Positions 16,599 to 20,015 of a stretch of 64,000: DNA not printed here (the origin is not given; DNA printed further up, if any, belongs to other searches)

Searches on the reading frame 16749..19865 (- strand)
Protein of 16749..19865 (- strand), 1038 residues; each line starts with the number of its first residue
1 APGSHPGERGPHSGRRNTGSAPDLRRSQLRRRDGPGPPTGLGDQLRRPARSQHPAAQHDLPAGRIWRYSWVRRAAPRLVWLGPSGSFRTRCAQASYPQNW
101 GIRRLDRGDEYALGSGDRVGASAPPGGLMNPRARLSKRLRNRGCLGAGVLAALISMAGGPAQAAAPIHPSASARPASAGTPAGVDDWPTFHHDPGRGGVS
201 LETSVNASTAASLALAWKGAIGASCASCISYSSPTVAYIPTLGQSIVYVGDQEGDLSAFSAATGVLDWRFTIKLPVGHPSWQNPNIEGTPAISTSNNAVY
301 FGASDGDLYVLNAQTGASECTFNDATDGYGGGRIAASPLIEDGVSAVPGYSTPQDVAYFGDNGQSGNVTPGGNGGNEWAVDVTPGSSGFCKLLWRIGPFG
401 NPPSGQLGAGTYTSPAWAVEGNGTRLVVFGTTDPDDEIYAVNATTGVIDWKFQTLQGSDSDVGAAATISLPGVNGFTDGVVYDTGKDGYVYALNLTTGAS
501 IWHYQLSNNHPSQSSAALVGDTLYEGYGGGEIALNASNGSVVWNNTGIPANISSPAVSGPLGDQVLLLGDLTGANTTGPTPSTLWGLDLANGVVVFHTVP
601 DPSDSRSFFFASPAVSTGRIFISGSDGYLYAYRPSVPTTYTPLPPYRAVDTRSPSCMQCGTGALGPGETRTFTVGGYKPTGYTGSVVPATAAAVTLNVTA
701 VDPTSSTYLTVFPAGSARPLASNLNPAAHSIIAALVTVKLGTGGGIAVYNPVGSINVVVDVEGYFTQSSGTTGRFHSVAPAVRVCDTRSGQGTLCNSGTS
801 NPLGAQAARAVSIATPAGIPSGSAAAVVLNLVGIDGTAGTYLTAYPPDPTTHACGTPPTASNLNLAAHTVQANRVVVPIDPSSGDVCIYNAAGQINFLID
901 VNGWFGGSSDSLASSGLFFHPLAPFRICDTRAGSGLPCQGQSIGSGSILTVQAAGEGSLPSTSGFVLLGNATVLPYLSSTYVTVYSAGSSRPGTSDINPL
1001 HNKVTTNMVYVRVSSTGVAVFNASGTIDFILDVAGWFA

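Call 7: search_protein_families(library=pfam, proteins=[window:16749-19865:-], max_evalue=0.001)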
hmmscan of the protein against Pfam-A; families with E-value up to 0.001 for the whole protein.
window:16749-19865:- (1038 aa): 3 families
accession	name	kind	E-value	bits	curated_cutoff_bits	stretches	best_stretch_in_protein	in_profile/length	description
PF13360.13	PQQ_2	-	1.2e-23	84.5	27.6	3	406-546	24-145/233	Outer membrane protein assembly factor BamB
PF13570.13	Beta-prop_ACSF4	-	7e-20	72.1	133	2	232-342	7-101/329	Beta-alanine-activating enzyme, beta-propeller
PF01011.28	PQQ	-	4e-14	52.7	26.7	2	187-323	1-141/595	Glucose/ethanol/alcohol dehydrogenase, beta-propeller domain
